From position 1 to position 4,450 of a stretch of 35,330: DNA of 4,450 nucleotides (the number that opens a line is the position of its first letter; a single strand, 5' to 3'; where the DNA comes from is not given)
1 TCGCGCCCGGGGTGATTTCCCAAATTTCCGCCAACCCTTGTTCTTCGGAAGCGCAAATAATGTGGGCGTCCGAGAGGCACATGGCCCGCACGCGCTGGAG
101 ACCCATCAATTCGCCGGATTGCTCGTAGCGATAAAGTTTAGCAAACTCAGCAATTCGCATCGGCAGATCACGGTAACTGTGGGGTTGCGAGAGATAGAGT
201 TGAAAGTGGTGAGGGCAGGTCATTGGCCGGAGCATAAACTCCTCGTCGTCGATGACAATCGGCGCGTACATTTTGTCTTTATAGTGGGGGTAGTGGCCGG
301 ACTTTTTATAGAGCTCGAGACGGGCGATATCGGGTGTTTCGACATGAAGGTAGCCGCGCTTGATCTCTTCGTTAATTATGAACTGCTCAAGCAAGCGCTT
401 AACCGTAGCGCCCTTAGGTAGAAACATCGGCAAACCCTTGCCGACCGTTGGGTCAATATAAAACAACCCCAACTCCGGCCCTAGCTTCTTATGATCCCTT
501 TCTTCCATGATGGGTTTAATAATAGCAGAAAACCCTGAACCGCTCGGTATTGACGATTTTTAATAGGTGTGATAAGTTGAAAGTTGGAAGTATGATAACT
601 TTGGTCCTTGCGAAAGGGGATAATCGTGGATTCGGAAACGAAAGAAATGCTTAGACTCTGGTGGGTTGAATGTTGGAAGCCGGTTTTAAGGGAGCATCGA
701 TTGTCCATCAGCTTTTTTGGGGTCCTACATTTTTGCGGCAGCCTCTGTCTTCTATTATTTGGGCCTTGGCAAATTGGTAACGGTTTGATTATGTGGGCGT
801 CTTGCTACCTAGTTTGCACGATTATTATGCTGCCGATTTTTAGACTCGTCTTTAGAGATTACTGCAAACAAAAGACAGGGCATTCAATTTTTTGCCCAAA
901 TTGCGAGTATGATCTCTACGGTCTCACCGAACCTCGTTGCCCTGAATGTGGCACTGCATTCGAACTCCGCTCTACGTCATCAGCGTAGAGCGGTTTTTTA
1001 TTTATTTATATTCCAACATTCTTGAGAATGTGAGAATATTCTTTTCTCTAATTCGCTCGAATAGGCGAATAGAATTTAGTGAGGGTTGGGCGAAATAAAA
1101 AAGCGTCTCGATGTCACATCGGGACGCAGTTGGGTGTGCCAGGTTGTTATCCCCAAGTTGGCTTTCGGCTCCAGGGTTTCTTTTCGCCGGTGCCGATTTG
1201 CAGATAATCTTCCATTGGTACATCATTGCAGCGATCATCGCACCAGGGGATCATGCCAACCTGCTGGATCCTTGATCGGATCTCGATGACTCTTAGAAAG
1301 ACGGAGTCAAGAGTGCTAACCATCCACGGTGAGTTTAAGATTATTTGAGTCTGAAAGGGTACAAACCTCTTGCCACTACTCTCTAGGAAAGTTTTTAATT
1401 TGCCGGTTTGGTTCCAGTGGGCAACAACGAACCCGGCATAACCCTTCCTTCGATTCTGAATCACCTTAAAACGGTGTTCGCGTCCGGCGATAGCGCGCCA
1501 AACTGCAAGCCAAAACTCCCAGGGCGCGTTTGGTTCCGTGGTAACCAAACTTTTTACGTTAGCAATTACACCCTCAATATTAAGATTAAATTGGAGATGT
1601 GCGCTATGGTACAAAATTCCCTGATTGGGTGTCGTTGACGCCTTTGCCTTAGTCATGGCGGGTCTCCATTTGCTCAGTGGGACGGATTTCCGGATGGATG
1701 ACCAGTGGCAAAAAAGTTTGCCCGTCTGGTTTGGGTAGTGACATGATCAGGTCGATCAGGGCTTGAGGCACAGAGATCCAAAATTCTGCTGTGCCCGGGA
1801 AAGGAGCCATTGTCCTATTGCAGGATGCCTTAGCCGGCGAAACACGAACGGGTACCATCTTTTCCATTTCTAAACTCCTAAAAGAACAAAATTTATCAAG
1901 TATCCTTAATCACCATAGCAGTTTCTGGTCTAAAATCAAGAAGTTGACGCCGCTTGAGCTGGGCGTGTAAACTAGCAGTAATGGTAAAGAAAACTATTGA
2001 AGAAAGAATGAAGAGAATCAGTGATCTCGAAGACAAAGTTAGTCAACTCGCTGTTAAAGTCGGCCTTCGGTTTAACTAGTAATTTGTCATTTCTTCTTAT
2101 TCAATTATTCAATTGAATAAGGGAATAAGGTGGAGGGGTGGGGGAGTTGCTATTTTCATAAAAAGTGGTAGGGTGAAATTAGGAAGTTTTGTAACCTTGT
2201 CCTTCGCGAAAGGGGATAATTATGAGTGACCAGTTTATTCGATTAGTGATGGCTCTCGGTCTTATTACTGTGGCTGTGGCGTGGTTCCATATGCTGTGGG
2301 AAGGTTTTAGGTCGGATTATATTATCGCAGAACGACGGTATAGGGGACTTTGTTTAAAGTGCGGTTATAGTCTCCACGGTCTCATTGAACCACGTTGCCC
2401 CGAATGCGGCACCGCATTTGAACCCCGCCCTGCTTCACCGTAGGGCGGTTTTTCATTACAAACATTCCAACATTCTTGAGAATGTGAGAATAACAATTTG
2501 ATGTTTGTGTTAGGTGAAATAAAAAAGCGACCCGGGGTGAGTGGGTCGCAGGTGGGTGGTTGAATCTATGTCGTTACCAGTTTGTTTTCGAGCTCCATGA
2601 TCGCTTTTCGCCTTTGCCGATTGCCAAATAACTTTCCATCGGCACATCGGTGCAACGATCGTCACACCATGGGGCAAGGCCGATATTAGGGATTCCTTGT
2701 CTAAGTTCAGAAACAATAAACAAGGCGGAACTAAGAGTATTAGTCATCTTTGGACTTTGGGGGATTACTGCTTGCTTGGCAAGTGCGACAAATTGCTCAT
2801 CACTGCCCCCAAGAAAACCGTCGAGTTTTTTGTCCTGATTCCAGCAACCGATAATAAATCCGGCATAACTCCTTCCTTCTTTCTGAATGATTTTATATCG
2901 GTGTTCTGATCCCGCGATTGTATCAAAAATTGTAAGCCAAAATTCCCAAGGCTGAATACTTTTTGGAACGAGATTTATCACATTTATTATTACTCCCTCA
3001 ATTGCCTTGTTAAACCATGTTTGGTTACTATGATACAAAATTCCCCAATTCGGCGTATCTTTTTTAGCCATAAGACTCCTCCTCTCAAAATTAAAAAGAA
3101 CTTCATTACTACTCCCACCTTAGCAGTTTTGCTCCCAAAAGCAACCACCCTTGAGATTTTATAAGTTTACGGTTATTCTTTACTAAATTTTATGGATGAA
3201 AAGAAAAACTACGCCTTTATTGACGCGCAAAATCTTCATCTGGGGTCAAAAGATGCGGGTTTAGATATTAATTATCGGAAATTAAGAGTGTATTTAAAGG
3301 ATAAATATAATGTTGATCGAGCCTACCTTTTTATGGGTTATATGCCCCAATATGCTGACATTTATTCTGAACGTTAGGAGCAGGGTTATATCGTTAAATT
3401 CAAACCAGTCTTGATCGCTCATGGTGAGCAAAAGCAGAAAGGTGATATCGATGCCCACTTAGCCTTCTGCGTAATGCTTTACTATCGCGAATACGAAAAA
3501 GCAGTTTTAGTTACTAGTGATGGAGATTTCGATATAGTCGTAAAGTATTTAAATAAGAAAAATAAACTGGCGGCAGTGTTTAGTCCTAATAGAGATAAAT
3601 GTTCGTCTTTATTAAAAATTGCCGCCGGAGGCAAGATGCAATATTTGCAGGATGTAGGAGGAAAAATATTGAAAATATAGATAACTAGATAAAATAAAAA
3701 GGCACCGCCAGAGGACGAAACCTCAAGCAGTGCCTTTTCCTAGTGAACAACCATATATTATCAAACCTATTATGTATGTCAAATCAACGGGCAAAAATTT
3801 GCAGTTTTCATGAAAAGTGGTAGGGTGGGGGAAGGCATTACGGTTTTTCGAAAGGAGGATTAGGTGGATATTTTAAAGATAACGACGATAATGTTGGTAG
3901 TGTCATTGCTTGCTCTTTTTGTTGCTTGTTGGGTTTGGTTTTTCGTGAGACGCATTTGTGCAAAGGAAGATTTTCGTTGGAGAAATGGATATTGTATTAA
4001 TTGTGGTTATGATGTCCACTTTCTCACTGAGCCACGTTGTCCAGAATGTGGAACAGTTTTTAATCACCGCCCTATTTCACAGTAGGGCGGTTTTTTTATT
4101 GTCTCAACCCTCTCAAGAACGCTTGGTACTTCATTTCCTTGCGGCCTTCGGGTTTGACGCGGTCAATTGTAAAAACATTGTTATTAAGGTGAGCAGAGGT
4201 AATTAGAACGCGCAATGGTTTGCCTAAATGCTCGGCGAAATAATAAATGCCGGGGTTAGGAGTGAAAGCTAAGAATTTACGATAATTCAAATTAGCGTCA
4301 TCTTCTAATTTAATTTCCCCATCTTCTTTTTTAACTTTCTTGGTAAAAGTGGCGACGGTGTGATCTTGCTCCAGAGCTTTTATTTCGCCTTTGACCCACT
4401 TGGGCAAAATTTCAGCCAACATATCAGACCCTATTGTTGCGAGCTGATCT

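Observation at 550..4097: Three paralogous membrane-anchored zinc-ribbon mini-proteins, each a complete promoter-leader-gene-terminator unit, form an island between thrS and fmt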

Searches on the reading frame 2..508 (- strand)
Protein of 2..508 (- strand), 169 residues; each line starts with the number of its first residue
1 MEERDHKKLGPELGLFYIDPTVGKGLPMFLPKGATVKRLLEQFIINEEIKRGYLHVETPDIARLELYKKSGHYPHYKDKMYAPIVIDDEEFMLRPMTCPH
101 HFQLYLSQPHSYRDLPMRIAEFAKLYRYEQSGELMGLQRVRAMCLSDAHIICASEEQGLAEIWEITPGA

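Call 96: search_protein_families(library=pfam, proteins=[window:2-508:-], max_evalue=0.001)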
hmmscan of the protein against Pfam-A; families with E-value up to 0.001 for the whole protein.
window:2-508:- (169 aa): 1 family
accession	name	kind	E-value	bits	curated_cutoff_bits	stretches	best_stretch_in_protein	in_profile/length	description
PF00587.30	tRNA-synt_2b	-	5e-16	59.7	29.3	1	88-161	8-82/179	tRNA synthetase class II core domain (G, H, P, S and T)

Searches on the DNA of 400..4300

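Call 47: search_rna_families(source=window, start=400, end=4300, threshold=evalue, max_evalue=5)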
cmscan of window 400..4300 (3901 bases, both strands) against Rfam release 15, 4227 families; matches with E-value up to 5: 5.
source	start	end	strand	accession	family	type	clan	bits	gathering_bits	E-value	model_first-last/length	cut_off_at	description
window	959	1039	-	RF02414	rli60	Gene; sRNA;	-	26.3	60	1.9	1-191/191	no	Listeria sRNA rli60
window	1038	1082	-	RF00364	mir-BART2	Gene; miRNA;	-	25.3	60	0.16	1-62/62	no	mir-BART2 microRNA precursor family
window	3569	3626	+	RF00054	SNORD25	Gene; snRNA; snoRNA; CD-box;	CL00049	18.5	39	2.5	1-87/87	no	Small nucleolar RNA SNORD25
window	4046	4097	+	RF02398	sau-6072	Gene; sRNA;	-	17.9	50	4.2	1-53/53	no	Staphylococcus sRNA sau-6072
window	2642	2701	-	RF01129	sR44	Gene; snRNA; snoRNA; CD-box;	-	15.7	45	1.6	1-55/55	no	Small nucleolar RNA sR44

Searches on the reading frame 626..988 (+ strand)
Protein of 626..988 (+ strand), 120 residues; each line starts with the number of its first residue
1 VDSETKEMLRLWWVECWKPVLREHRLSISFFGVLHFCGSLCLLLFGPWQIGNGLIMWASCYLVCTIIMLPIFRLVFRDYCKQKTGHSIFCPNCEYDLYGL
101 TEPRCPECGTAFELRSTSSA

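Call 6: search_protein_families(library=pfam, proteins=[window:626-988:+], max_evalue=1)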
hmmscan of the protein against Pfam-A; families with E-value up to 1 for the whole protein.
window:626-988:+ (120 aa): 12 families
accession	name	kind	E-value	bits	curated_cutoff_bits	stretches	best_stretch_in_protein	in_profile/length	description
PF18912.6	DZR_2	-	5.1e-05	23.5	27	1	80-113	13-47/56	Double zinc ribbon domain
PF13248.11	Zn_ribbon_3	-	5.5e-05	22.9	27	1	79-97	7-26/26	zinc-ribbon domain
PF13920.12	zf-C3HC4_3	-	0.0082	16.4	27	1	82-111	18-45/49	Zinc finger, C3HC4 type (RING finger)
PF12773.13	DZR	-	0.011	16.3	27.3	1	84-113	9-35/45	Double zinc ribbon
PF07191.17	Zn_ribbon_6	-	0.022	15.2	25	1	83-114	12-41/67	Double zinc ribbon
PF13717.11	Zn_ribbon_4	-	0.025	14.9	30.3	1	104-115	4-15/36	zinc-ribbon domain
PF20619.3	DUF6804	-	0.045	14.4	27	1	26-76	20-70/91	Family of unknown function (DUF6804)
PF24485.1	zf-C2H2_DHX34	-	0.056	13.9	27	0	89-101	3-14/25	DHX34-like, C2H2-type zinc finger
PF13719.11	Zn_ribbon_5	-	0.21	11.8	29.3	1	104-116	4-16/37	zinc-ribbon domain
PF09538.15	FYDLN_acid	-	0.3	12.2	23.9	1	81-117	3-41/105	Protein of unknown function (FYDLN_acid)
PF02591.20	Zn_ribbon_9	-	0.4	11.3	29.1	0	86-93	22-29/33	C4-type zinc ribbon domain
PF03119.21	DNA_ligase_ZBD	-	0.66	10.4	25.8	1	104-111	1-8/27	NAD-dependent DNA ligase C4 zinc finger domain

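Call 9: search_protein_families(library=ncbifam, proteins=[window:626-988:+], max_evalue=1)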
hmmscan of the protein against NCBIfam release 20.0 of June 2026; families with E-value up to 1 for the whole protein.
window:626-988:+ (120 aa): 7 families
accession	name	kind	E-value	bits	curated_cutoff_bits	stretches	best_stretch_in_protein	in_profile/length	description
NF033497.1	rubre_like_arch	subfamily_domain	0.026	14.2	32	1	90-118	3-32/34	rubrerythrin-like domain-containing protein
TIGR02642.1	phage_xxxx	hypoth_equivalog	0.027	14.1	101.4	1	76-114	170-209/267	TIGR02642 family protein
NF007719.0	PRK10410.2-3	equivalog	0.075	13.1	211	1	75-114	4-42/103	nitrous oxide-stimulated promoter family protein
TIGR02098.1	MJ0042_CXXC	domain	0.08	12.7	20.9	1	104-112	4-12/38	MJ0042-type zinc finger domain-containing protein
NF038384.1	zinc_YnfU_fam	subfamily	0.081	12.5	36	0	105-113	41-49/52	YnfU family zinc-binding protein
NF049953.1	ribbon_DG_selen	exception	0.14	12.1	130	1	84-112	144-171/172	zinc ribbon-containing (seleno)protein DG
NF041913.1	HVO_2142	equivalog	0.29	11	90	0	104-119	13-28/48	HVO_2142 family zinc finger protein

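Call 10: search_protein_families(library=padloc, proteins=[window:626-988:+], max_evalue=1)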
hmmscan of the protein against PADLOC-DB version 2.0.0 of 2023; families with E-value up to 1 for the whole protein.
window:626-988:+ (120 aa): 0 families

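Call 11: search_protein_families(library=phrogs, proteins=[window:626-988:+], max_evalue=1)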
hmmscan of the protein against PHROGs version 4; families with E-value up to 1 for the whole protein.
window:626-988:+ (120 aa): 13 families
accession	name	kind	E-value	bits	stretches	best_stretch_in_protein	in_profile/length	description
phrog_6511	-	unknown function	0.00025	21.8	1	85-110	15-42/50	-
phrog_12167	-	unknown function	0.021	16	1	82-114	137-168/182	-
phrog_6586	-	unknown function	0.025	15.5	1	88-116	4-31/129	-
phrog_4173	-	unknown function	0.056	13.2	1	74-97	196-219/323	-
phrog_27834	-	unknown function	0.068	14.4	1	28-74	18-67/77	-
phrog_36527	-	unknown function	0.11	13.7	1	28-58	19-50/64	-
phrog_21252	-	unknown function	0.22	12.6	1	81-110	82-113/141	-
phrog_10714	-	unknown function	0.3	12.3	1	84-113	70-100/109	-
phrog_4875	-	unknown function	0.31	12.2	1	84-114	9-42/77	-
phrog_4005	-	unknown function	0.33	12.2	1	76-97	11-32/75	-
phrog_32630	-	unknown function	0.45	11.6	0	104-112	6-14/43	-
phrog_9188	-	unknown function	0.49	11.7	0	86-114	37-66/70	-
phrog_13234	-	unknown function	0.73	10.6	0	105-111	14-20/37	-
